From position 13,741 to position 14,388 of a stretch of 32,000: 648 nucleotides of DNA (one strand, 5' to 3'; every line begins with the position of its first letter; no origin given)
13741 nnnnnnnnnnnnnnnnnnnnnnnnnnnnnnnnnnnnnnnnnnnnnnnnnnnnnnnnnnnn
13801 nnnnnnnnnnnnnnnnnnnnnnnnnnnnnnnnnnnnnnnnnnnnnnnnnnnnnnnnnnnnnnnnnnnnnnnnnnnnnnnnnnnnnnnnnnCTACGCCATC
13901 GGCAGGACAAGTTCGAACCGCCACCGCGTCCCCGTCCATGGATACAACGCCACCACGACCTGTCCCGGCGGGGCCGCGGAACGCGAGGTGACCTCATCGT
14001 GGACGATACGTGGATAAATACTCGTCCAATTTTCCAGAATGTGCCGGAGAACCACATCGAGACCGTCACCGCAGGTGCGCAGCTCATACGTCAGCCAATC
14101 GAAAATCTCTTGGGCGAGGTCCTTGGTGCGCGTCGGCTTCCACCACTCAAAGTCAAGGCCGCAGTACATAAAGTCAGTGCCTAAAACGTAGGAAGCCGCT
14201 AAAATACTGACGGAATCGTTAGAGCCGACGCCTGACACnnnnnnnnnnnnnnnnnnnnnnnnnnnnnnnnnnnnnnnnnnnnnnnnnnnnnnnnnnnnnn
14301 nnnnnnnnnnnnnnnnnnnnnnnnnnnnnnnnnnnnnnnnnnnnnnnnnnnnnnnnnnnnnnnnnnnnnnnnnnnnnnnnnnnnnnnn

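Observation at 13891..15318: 475-aa ORF with a RecB/Cas4-type PD-(D/E)XK signature: candidate stand-alone nuclease of unknown biology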

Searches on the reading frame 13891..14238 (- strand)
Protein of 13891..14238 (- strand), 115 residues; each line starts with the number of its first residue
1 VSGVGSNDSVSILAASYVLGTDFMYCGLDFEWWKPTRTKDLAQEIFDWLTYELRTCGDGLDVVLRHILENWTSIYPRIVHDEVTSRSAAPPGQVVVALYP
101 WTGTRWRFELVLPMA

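Call 52: find_homologous_proteins(query=window:13891-14238:-, max_evalue=0.01)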
Query window:13891-14238:-: 3 candidates shared short words with the query, none scored E <= 0.01.
